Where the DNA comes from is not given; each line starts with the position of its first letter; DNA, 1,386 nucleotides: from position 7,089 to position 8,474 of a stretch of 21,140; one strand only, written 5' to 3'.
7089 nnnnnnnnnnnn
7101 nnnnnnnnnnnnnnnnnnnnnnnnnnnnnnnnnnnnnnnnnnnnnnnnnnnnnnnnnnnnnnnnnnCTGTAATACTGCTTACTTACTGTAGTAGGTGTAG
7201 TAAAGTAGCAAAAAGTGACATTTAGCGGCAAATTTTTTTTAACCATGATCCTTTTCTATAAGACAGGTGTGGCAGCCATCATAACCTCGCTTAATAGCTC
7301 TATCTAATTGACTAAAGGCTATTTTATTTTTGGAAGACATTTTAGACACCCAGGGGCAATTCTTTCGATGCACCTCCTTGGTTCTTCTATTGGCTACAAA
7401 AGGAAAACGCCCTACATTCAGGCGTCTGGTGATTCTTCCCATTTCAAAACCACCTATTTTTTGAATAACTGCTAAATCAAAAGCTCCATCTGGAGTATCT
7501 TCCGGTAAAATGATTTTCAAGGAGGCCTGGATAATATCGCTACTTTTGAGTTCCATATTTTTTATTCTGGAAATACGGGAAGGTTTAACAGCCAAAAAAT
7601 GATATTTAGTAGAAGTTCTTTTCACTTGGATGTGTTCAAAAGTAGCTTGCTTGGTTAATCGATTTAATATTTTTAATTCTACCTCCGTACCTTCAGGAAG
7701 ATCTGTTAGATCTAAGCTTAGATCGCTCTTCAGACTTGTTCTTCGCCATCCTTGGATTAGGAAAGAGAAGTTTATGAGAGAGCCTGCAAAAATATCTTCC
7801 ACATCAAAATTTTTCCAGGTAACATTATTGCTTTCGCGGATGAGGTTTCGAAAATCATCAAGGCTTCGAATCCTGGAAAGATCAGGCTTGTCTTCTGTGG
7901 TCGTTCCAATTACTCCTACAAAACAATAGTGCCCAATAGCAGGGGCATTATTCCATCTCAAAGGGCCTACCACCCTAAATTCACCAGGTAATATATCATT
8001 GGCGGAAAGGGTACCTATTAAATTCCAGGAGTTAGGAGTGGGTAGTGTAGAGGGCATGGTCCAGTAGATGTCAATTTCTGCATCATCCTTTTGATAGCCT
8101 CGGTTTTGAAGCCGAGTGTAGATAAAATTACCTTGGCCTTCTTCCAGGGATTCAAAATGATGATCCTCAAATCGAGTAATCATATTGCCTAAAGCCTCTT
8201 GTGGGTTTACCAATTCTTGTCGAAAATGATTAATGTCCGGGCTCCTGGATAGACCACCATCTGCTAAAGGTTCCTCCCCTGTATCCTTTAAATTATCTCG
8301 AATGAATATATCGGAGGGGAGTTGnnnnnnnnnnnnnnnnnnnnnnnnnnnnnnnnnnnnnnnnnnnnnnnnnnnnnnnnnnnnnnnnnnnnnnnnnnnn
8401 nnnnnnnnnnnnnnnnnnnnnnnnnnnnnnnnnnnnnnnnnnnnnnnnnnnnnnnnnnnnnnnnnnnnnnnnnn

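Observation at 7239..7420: M14 carboxypeptidase with a C-terminal tail resembling the Ada zinc-binding (methylphosphotriester-repair) domain, with His replacing the first Cys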

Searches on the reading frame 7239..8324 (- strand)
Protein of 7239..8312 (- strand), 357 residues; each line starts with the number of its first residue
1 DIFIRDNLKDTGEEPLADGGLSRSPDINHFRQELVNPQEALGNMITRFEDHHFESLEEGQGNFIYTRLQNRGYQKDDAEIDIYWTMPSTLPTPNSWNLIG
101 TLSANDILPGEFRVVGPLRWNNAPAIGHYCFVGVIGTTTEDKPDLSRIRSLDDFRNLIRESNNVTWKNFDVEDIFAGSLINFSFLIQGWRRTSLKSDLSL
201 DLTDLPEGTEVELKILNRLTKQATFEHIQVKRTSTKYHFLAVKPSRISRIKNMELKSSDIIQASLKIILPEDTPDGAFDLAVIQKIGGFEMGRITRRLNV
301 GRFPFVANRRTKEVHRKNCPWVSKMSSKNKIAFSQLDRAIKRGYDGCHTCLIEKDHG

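Call 8: search_protein_families(library=ncbifam, proteins=[window:7239-8300:-], max_evalue=1)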
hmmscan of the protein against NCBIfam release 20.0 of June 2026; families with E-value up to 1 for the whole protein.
window:7239-8300:- (353 aa): 0 families

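Call 9: search_protein_families(library=padloc, proteins=[window:7239-8300:-], max_evalue=1)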
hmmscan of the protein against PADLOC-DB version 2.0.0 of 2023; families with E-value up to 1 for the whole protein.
window:7239-8300:- (353 aa): 0 families

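Call 15: find_homologous_proteins(query=window:7239-8312:-)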
Query window:7239-8312:- (357 aa): 18 proteins with E <= 0.001 among 1914 candidates.
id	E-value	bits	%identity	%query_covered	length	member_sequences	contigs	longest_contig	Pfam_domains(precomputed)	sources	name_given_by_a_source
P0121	5.1e-120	419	52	100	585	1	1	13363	PF18626.8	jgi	jgi:hypothetical protein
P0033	2.0e-119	417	51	99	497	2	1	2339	PF18626.8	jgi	jgi:hypothetical protein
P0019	1.6e-116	407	51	100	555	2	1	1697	PF00246.30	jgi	jgi:hypothetical protein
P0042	6.4e-112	392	49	100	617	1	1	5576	PF01650.24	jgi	jgi:hypothetical protein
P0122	5.8e-109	382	51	100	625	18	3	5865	PF01650.24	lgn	-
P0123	7.3e-108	379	48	100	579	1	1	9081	PF01400.32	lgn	-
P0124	2.4e-107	377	50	99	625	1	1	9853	PF01650.24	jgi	jgi:hypothetical protein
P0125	2.4e-106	374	48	99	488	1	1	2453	-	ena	-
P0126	4.9e-106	373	47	100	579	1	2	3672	PF01400.32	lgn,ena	-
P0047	6.9e-103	362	46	100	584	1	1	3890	PF01650.24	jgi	-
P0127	3.1e-102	360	47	100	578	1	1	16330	PF01400.32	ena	-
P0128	4.4e-101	356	48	100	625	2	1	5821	PF01650.24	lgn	-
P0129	4.7e-100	353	47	100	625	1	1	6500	PF01650.24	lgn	-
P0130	2.7e-98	347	44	100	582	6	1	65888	PF01400.32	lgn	-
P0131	4.3e-95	337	43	100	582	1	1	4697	PF01400.32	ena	-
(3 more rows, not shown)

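Call 23: find_encoding_contigs(protein=P0130, flank=8000, max_places=2)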
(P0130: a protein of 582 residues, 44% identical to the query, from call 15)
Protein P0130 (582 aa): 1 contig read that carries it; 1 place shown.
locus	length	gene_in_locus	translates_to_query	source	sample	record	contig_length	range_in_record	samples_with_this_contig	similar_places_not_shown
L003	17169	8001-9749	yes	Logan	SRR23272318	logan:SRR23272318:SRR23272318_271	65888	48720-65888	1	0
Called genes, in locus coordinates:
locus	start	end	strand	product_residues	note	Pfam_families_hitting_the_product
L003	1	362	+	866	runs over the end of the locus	PF02861:Clp_N, PF13191:AAA_16 (weak), PF00004:AAA, PF17871:AAA_lid_9, PF07724:AAA_2, PF00004:AAA, PF07728:AAA_5, PF10431:ClpB_D2-small, +9 more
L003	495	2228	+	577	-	PF00578:AhpC-TSA (weak)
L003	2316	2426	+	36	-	-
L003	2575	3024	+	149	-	-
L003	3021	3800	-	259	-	PF20113:DUF6503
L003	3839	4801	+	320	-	PF13026:DUF3887 (weak), PF01551:Peptidase_M23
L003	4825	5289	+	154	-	PF01668:SmpB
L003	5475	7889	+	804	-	PF13620:CarboxypepD_reg, PF13715:CarbopepD_reg_2, PF18939:DUF5686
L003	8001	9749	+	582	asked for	PF01400:Astacin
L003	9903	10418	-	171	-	PF02469:Fasciclin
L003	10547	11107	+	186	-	PF07638:Sigma70_ECF (weak), PF04542:Sigma70_r2, PF08281:Sigma70_r4_2, PF04545:Sigma70_r4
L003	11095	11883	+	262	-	PF10099:RskA_C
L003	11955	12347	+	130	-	-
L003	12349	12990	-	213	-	PF01135:PCMT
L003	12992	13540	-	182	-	PF13302:Acetyltransf_3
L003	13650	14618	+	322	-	PF01408:GFO_IDH_MocA, PF22725:GFO_IDH_MocA_C3, PF02894:GFO_IDH_MocA_C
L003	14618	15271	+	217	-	-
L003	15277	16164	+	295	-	PF02737:3HCDH_N, PF00725:3HCDH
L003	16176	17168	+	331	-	?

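Call 27: predict_structure(alignment_id=A2)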
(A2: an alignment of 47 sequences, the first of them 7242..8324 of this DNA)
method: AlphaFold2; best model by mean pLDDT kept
length: 361 residues; sequences in the alignment: 47
mean_pLDDT: 90.9   pTM: 0.87
mean pLDDT of the five models: 90.9, 88.3, 87.4, 86.3, 84.0
residues with pLDDT >= 90: 249; 70-90: 103; 50-70: 9; < 50: 0
segments of 3 or more residues with pLDDT < 50: none
pLDDT, mean of each block of 10 residues (from residue 1): 85 77 67 91 91 78 87 94 96 89 97 95 91 92 90 89 85 89 93 92 96 97 96 97 95 97 94 95 94 90 93 95 94 91 90 95 77
secondary structure, 60 per line:
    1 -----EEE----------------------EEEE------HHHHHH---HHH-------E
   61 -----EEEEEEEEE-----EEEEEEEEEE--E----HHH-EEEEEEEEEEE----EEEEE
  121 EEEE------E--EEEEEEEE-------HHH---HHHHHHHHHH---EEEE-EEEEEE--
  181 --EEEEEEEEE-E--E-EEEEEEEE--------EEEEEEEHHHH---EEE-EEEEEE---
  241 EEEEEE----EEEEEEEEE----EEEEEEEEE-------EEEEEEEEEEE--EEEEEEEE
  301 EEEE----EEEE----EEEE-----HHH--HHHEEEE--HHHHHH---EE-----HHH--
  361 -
elements in order: E6-8 E31-34 H41-46 E66-74 E80-89 E101-111 E116-124 E134-141 H155-164 E168-171 E173-178 E183-191 E198-205 E214-220 H221-224 E228-230 E232-237 E241-246 E251-259 E264-272 E280-290 E293-304 E309-312 E317-320 E334-337 H340-345

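Call 44: find_related_loci(query=A2, collection=genome_contigs, flank=6000)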
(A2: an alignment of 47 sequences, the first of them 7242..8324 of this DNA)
Query A2 (361 aa) in genome_contigs; peptide patterns used: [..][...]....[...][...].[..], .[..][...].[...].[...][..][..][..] (x = any residue, [..] = any of these).
162 stretches matched a pattern; 103 encode a relative of the query (tblastn E <= 1e-3); the best 80 are kept; 80 distinct loci.
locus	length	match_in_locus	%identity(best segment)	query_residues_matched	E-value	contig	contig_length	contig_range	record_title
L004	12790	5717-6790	55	1-359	7e-135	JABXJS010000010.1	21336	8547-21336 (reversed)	MAG: Herpetosiphonaceae bacterium isolate OHK22 k99_21819, whole genome shotgun sequence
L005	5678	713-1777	57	5-359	5e-131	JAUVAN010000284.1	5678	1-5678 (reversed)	MAG: Deltaproteobacteria bacterium isolate CSMAG_220 CSMAG_220_k127_16877519_length_5678_cov_15.0000, whole genome shotg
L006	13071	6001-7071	52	5-361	4e-127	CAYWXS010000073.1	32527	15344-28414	MAG TPA_asm: uncultured Anaerolinea sp. isolate SRP284006_co1_157 genome assembly, contig: NODE_2036_length_32527_cov_9.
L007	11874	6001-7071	52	5-361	4e-126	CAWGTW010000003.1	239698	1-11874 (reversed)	MAG: Ilumatobacteraceae bacterium isolate MFD09779.bin.1.300 genome assembly, contig: contig_12229, whole genome shotgun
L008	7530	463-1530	50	4-359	6e-126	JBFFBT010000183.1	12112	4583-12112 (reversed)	MAG: Myxococcota bacterium isolate Mix_mud12.2021.10.11 k141_2857336_length_12112_cov_8.0000, whole genome shotgun seque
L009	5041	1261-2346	50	2-361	4e-124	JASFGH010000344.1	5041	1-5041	MAG: Desulfobacterales bacterium isolate D0606U02metaG_Bin_318 D0606U02metaG_FD_scaffold_292_c2, whole genome shotgun se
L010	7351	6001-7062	47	5-357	6e-117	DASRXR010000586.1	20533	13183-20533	MAG TPA_asm: Polyangiales bacterium isolate SMAG_U12567 k141_17934, whole genome shotgun sequence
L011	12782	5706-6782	48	2-357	3e-112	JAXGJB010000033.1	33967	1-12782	MAG: Methanothrix sp. isolate AnMBR.bin152 bin152_33, whole genome shotgun sequence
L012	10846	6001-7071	47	5-359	3e-111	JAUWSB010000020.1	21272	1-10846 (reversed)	MAG: Bacteroidota bacterium isolate CSMAG_2543 CSMAG_2543_k127_3874073_length_21272_cov_50.1195, whole genome shotgun se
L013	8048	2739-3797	47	5-355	6e-110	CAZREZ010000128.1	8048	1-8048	MAG TPA_asm: uncultured Bacteroidales bacterium isolate binchicken_co181_636 genome assembly, contig: NODE_18952_length_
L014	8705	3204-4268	47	5-357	2e-109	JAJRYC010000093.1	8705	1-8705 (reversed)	MAG: Nitrospirae bacterium isolate Dive96_bin3.242 k141_3296839, whole genome shotgun sequence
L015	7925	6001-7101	46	2-361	7e-109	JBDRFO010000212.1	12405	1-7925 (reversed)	MAG: Chloroflexota bacterium isolate MEGAHIT-group-1.377 k141_14072388, whole genome shotgun sequence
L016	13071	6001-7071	45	5-359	1e-108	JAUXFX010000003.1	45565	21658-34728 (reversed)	MAG: Bacteroidota bacterium isolate CSMAG_2914 CSMAG_2914_k117_2544962_length_45565_cov_16.0000, whole genome shotgun se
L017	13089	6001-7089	47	2-357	5e-108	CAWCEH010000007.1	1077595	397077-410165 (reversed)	MAG: uncultured Acidobacteriaceae bacterium isolate MFD09286.bin.1.255 genome assembly, contig: contig_9544, whole genom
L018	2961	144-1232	46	2-357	1e-111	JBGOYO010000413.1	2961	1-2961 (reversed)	MAG: Anaerolineae bacterium isolate OBJ_0618_130150_41 k141_4067690_length_2961_cov_16.4596, whole genome shotgun sequen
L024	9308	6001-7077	45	4-359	4e-105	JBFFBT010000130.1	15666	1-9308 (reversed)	MAG: Myxococcota bacterium isolate Mix_mud12.2021.10.11 k141_49135_length_15666_cov_8.9887, whole genome shotgun sequenc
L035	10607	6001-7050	37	7-355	8e-82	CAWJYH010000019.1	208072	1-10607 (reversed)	MAG: uncultured delta proteobacterium isolate MFD03899.bin.2.95 genome assembly, contig: contig_41527, whole genome shot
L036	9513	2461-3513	38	5-355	3e-81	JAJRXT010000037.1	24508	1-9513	MAG: bacterium isolate Dive96_bin3.184 k141_667840, whole genome shotgun sequence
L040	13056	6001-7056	36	7-358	5e-79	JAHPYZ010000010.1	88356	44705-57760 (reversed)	MAG: Promethearchaeota archaeon isolate LW30_13 NODE_57_length_88356_cov_6.922187, whole genome shotgun sequence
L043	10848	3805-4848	35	5-355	1e-68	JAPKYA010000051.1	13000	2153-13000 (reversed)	MAG: Methanothrix sp. isolate LacPavin_0920_SED2_MAG_52_45 LacPavin_0920_SED2_scaffold_48381, whole genome shotgun seque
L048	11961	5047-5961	37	5-304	9e-54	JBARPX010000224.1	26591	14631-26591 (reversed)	MAG: Candidatus Zixiibacteriota bacterium isolate MFD13424_ilm_asm_bin49 k127_90984, whole genome shotgun sequence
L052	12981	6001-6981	31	5-308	3e-44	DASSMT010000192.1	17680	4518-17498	MAG TPA_asm: Polyangiaceae bacterium isolate SMAG_U1205 k141_635960, whole genome shotgun sequence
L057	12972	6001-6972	30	5-304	3e-39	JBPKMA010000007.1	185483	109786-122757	MAG: Nitrospiraceae bacterium isolate QQ_201912_bins_196 QQ_201912_bins_196_scaffold_7, whole genome shotgun sequence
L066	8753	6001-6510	34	5-175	1e-27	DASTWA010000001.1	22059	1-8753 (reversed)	MAG TPA_asm: Candidatus Saccharimonadales bacterium isolate SMAG_U2374 k141_938804, whole genome shotgun sequence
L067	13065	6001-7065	26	3-361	7e-28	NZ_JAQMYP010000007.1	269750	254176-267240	Streptomyces sp. HD HD_Genome_Assembly_auto_contig_7, whole genome shotgun sequence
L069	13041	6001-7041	28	5-355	6e-27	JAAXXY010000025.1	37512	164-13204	MAG: Chlorobiaceae bacterium isolate W9_Combined_metabat2_148 W9_Combined_metabat2_148_NODE_611, whole genome shotgun se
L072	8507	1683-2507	27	4-304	5e-26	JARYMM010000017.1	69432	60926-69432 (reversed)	MAG: Anaerolineae bacterium isolate A05DMB-I-32 NODE_17_length_69432_cov_6.967991, whole genome shotgun sequence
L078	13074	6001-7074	26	3-361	8e-24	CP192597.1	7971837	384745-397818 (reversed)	Streptomyces venezuelae ATCC 10712 strain L12 chromosome, complete genome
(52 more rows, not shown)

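Call 53: search_protein_families(library=pfam, proteins=[L011:4473-6794:+, L043:2125-4863:+, L052:4384-7038:+, L066:4312-7254:+, L036:838-3528:+, L048:3721-6018:+, L069:5023-7068:+, L072:603-2516:+, L078:4300-7074:+, L057:4303-6984:+], max_evalue=0.001)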
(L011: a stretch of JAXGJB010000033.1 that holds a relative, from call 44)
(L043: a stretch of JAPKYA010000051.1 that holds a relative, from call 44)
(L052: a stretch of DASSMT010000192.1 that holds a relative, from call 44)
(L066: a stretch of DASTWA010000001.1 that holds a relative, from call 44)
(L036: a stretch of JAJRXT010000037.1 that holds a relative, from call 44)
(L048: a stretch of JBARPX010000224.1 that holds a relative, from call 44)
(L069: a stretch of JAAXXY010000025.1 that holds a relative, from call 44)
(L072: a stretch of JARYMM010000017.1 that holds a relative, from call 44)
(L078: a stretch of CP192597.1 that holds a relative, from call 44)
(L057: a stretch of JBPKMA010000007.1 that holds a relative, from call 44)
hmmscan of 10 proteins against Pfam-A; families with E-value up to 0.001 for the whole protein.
L011:4473-6794:+ (774 aa): 2 families
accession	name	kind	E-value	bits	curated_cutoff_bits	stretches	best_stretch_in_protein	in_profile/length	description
PF01650.23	Peptidase_C13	-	8e-05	22.7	22.8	1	142-323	1-188/258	Peptidase C13 family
PF13202.12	EF-hand_5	-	0.00099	18.9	25.9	0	351-365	6-20/25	EF hand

L043:2125-4863:+ (913 aa): 4 families
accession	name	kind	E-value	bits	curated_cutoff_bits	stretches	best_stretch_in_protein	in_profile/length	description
PF01447.24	Peptidase_M4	-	5.1e-30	105.3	22.4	1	213-369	2-144/145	Thermolysin metallopeptidase, catalytic domain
PF02868.21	Peptidase_M4_C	-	8.1e-18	65.3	24.4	1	375-558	3-165/165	Thermolysin metallopeptidase, alpha-helical domain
PF07504.19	FTP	-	2e-09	37.6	21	1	78-128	1-51/51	Fungalysin/Thermolysin Propeptide Motif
PF03413.25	PepSY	-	4.8e-06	27.2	24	1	139-204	1-57/60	Peptidase propeptide and YPEB domain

L052:4384-7038:+ (885 aa): 2 families
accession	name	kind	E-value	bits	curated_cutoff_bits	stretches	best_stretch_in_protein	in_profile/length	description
PF02868.21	Peptidase_M4_C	-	4.2e-33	115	24.4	1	364-537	2-165/165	Thermolysin metallopeptidase, alpha-helical domain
PF01447.24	Peptidase_M4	-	3.8e-26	92.7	22.4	1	209-360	2-145/145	Thermolysin metallopeptidase, catalytic domain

L066:4312-7254:+ (981 aa): 3 families
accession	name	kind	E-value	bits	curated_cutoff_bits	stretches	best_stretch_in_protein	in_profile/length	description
PF02868.21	Peptidase_M4_C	-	9.3e-32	110.6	24.4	1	387-561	2-165/165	Thermolysin metallopeptidase, alpha-helical domain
PF01447.24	Peptidase_M4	-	4.9e-24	85.9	22.4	1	232-383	2-145/145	Thermolysin metallopeptidase, catalytic domain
PF13031.12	DUF3892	-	1.2e-10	42.1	22.3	1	895-978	1-70/71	Protein of unknown function (DUF3892)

L036:838-3528:+ (897 aa): 1 family
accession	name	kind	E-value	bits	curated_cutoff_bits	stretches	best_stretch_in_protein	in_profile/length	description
PF00082.27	Peptidase_S8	-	9.7e-22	78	21.8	1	167-525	1-288/288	Subtilase family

L048:3721-6018:+ (766 aa): 1 family
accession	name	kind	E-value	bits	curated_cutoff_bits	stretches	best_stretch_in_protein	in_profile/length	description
PF00082.27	Peptidase_S8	-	3.1e-13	50.1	21.8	1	185-411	51-270/288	Subtilase family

L069:5023-7068:+ (682 aa): 3 families
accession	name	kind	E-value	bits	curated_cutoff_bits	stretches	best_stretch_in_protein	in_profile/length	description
PF04389.22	Peptidase_M28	-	2.5e-39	135.4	21.3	1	106-310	1-192/193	Peptidase family M28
PF01546.33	Peptidase_M20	-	1.5e-06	28.7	24.6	1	123-284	2-185/206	Peptidase family M20/M25/M40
PF05343.19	Peptidase_M42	-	0.00093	18.8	23.2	0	146-207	134-190/292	M42 glutamyl aminopeptidase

L072:603-2516:+ (638 aa): 1 family
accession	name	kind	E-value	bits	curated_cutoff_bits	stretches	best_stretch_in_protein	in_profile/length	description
PF00112.29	Peptidase_C1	-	4.8e-15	56.7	20.7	1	123-340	1-202/220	Papain family cysteine protease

L078:4300-7074:+ (925 aa): 0 families

L057:4303-6984:+ (894 aa): 4 families
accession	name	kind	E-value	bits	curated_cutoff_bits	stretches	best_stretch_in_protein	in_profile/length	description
PF02868.21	Peptidase_M4_C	-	1.1e-27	97.4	24.4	1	385-564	1-165/165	Thermolysin metallopeptidase, alpha-helical domain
PF01447.24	Peptidase_M4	-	4.6e-13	50.3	22.4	1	211-379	2-142/145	Thermolysin metallopeptidase, catalytic domain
PF07504.19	FTP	-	8e-05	22.9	21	1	68-116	2-50/51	Fungalysin/Thermolysin Propeptide Motif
PF03413.25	PepSY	-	0.00014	22.5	24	1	130-197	2-57/60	Peptidase propeptide and YPEB domain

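Call 74: search_protein_families(library=pfam, proteins=[L007:7093-7785:+, L024:4510-5196:+, L012:4188-4550:+, L040:7109-7522:+, L067:7078-8043:+, L006:69-2468:+, L006:2548-4839:+, L035:7640-9943:+, L069:2173-4914:+], max_evalue=0.01)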
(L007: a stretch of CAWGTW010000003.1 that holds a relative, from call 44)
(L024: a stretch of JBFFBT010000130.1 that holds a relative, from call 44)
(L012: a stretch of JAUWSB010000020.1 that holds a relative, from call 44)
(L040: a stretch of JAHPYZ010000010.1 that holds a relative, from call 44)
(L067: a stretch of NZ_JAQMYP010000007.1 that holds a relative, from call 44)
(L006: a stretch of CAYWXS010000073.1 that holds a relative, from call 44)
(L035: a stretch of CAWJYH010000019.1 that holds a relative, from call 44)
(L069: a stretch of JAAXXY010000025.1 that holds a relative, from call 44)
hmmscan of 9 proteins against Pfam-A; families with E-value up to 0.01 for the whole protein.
L007:7093-7785:+ (230 aa): 2 families
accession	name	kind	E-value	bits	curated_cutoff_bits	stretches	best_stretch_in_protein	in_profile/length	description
PF24684.1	Vgb_lyase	-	0.00091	18.5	50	1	122-226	22-123/290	Virginiamycin B lyase family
PF21959.2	DUF6923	-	0.0065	16.7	27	0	82-150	112-166/234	Repeat of unknown function (DUF6923)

L024:4510-5196:+ (228 aa): 3 families
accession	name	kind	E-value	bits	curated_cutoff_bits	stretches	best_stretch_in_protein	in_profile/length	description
PF01436.27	NHL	-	8.8e-07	29.1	20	0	204-223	8-27/28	NHL repeat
PF21959.2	DUF6923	-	0.0031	17.7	27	1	75-147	95-164/234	Repeat of unknown function (DUF6923)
PF24684.1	Vgb_lyase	-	0.0092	15.3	50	0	155-226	12-83/290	Virginiamycin B lyase family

L012:4188-4550:+ (120 aa): 0 families

L040:7109-7522:+ (137 aa): 0 families

L067:7078-8043:+ (321 aa): 3 families
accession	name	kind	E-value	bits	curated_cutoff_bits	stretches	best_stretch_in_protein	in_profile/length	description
PF04389.22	Peptidase_M28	-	6e-33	114.6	21.3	1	109-313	1-192/193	Peptidase family M28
PF01546.33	Peptidase_M20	-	1.2e-05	25.8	24.6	1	140-269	26-164/206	Peptidase family M20/M25/M40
PF05343.19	Peptidase_M42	-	0.00059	19.4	23.2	0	149-196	134-181/292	M42 glutamyl aminopeptidase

L006:69-2468:+ (799 aa): 0 families

L006:2548-4839:+ (763 aa): 0 families

L035:7640-9943:+ (767 aa): 4 families
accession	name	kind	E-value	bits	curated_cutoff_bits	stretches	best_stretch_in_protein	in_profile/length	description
PF02868.21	Peptidase_M4_C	-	7.1e-15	55.7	24.4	1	423-578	11-164/165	Thermolysin metallopeptidase, alpha-helical domain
PF01447.24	Peptidase_M4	-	2.9e-13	50.9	22.4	1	240-398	14-143/145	Thermolysin metallopeptidase, catalytic domain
PF03413.25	PepSY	-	1.6e-06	28.7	24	1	145-208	2-57/60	Peptidase propeptide and YPEB domain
PF07504.19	FTP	-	4.4e-05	23.7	21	1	71-115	3-47/51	Fungalysin/Thermolysin Propeptide Motif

L069:2173-4914:+ (913 aa): 2 families
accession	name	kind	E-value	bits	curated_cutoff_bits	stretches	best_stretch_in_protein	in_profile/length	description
PF02128.21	Peptidase_M36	-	2.4e-10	40.6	23.3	1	346-548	140-364/368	Fungalysin metallopeptidase (M36)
PF07504.19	FTP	-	2.9e-05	24.3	21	1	72-101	14-43/51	Fungalysin/Thermolysin Propeptide Motif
